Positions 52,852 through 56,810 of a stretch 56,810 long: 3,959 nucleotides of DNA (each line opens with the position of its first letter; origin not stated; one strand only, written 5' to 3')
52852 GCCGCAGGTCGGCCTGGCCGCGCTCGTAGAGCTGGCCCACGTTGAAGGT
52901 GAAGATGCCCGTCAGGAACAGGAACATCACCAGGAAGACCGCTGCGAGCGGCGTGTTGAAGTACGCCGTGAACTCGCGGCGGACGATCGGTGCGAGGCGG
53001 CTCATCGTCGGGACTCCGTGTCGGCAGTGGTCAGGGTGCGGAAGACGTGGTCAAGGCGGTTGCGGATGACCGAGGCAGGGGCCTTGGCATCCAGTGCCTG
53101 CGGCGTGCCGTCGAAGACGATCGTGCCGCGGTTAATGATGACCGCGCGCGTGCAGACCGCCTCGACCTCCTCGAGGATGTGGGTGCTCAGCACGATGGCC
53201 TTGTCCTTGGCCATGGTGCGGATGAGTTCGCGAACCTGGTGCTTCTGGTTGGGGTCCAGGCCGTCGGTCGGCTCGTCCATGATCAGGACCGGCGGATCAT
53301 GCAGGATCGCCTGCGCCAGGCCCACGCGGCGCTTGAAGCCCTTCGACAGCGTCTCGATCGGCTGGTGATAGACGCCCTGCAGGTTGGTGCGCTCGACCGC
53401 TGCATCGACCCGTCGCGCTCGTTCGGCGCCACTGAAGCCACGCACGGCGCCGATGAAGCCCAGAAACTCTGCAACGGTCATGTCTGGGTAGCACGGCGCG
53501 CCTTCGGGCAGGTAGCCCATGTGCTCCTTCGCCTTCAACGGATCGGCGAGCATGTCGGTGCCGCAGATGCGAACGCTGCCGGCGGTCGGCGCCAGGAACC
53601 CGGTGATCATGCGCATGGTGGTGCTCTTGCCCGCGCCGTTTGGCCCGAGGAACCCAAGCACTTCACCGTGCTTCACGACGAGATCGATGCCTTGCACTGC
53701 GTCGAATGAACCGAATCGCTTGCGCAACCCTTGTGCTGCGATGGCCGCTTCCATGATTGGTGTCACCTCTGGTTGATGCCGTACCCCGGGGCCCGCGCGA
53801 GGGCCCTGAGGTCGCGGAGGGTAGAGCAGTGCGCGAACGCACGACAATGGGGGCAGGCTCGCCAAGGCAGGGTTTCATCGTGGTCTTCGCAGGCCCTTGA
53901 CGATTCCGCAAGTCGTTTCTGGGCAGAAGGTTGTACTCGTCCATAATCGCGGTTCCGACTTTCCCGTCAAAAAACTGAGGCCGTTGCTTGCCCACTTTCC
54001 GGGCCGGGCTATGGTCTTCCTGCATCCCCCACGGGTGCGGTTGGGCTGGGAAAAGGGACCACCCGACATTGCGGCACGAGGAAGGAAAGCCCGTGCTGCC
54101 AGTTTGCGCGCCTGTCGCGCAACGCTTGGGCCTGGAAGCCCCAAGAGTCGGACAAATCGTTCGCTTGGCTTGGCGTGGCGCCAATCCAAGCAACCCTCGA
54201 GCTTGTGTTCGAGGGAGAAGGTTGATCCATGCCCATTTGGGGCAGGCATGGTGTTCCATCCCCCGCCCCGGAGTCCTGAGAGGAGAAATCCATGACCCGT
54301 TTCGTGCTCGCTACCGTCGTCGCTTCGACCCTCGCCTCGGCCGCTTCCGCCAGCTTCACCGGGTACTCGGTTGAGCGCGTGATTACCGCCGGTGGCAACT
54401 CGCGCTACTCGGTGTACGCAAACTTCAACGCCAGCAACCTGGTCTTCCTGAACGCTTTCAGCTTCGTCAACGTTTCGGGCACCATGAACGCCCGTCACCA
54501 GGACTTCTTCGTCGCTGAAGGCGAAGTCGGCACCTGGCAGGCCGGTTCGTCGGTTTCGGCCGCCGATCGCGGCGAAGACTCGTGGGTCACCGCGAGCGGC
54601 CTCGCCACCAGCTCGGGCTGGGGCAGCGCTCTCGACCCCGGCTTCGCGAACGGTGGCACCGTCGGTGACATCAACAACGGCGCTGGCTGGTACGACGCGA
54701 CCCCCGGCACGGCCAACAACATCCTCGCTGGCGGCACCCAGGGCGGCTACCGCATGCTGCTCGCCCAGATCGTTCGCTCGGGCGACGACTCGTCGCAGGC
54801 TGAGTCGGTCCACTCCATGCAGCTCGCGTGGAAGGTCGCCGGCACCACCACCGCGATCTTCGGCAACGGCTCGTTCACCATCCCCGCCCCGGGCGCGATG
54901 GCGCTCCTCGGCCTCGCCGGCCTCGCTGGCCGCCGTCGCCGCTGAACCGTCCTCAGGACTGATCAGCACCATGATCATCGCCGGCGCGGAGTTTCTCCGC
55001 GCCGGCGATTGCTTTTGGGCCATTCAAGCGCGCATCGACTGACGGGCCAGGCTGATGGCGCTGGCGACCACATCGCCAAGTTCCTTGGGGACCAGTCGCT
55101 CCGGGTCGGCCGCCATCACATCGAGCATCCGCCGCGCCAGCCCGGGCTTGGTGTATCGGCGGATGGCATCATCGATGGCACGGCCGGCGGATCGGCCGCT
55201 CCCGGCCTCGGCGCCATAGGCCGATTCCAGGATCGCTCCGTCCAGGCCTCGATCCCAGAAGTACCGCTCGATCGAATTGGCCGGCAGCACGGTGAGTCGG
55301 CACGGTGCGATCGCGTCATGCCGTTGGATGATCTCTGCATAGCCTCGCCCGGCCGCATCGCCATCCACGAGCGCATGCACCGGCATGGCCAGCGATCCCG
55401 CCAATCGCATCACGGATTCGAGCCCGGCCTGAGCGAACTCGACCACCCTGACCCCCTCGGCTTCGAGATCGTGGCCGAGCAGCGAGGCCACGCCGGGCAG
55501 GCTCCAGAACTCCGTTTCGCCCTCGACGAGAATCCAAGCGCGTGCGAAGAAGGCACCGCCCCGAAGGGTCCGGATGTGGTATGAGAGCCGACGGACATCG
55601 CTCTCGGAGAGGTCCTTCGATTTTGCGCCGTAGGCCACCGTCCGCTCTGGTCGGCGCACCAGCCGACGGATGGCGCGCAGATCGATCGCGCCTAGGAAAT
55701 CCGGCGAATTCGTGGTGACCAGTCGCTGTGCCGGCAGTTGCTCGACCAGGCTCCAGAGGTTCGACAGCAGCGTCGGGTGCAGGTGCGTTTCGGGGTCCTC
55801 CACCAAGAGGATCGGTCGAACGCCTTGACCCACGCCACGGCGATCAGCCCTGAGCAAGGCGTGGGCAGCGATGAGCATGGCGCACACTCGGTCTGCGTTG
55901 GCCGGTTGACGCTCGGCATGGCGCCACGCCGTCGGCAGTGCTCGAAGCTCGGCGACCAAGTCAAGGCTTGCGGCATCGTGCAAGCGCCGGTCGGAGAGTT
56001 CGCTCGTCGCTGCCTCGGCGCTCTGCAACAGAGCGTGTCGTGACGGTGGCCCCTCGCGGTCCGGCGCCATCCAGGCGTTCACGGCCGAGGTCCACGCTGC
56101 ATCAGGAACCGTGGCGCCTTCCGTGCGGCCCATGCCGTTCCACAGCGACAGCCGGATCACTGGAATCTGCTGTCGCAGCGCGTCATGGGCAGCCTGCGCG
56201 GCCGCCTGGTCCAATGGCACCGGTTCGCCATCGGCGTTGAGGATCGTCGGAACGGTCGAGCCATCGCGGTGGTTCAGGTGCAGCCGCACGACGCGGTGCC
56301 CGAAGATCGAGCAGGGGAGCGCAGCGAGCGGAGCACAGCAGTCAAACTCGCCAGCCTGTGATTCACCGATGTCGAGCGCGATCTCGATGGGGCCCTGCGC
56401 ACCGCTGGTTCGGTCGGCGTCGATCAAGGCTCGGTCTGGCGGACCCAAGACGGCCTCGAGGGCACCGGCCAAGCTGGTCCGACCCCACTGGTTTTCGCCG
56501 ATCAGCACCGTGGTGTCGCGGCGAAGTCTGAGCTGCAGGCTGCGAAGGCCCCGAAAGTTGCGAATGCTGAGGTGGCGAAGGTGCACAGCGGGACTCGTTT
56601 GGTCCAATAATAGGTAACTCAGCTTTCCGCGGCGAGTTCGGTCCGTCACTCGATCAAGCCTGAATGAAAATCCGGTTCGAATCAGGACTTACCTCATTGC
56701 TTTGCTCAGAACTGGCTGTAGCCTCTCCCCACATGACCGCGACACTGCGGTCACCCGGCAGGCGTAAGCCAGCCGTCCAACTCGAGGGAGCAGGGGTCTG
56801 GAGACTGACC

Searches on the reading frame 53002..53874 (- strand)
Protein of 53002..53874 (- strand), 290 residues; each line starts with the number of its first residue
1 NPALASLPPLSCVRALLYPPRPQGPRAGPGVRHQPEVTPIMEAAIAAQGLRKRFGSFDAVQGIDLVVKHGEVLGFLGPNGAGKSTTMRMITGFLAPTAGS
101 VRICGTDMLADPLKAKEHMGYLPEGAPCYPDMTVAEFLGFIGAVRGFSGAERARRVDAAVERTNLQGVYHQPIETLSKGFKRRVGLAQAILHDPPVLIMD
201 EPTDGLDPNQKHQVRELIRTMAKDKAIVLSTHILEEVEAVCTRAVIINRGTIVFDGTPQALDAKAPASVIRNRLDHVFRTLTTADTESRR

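Call 34: search_protein_families(library=pfam, proteins=[window:53002-53874:-], max_evalue=0.01)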
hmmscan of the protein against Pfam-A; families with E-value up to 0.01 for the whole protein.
window:53002-53874:- (290 aa): 3 families
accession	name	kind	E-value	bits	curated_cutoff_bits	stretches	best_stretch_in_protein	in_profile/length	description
PF00005.33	ABC_tran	-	6.3e-31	108.2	25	1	61-203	2-136/137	ABC transporter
PF13304.12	AAA_21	-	7e-11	43.2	27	1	171-237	233-303/304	AAA domain, putative AbiEii toxin, Type IV TA system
PF13476.12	AAA_23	-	0.0034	18.5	27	1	53-93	6-42/201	AAA domain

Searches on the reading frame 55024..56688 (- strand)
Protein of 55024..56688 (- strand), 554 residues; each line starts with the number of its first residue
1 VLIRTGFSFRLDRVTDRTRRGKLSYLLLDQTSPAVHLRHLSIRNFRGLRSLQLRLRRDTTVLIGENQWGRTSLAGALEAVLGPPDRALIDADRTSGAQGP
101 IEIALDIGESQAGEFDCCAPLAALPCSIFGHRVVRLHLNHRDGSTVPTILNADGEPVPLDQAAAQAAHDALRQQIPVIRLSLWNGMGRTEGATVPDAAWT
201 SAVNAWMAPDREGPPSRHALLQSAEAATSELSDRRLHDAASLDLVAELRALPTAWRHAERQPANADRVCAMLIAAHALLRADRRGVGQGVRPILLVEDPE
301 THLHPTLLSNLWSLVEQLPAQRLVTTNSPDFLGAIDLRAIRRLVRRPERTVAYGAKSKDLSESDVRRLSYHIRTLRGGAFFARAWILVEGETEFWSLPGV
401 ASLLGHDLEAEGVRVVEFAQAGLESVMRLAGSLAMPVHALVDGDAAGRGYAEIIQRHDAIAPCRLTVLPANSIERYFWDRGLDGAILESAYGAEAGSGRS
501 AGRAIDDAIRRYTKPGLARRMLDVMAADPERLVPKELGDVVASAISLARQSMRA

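Call 33: search_protein_families(library=pfam, proteins=[window:55024-56688:-], max_evalue=0.001)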
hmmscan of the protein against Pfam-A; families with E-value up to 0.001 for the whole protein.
window:55024-56688:- (554 aa): 4 families
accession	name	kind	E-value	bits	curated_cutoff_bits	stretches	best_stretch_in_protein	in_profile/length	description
PF11398.14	DUF2813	-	1.6e-47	163.1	21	2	260-377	253-370/372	Protein of unknown function (DUF2813)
PF20469.4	OLD-like_TOPRIM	-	3e-13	50.5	23.2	1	380-444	1-67/67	Overcoming lysogenization defect protein-like, TOPRIM domain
PF13175.12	AAA_15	-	1.1e-11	45.5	32.1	1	37-82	3-48/374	AAA ATPase domain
PF13304.12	AAA_21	-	0.0005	20.6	27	1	281-329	255-300/304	AAA domain, putative AbiEii toxin, Type IV TA system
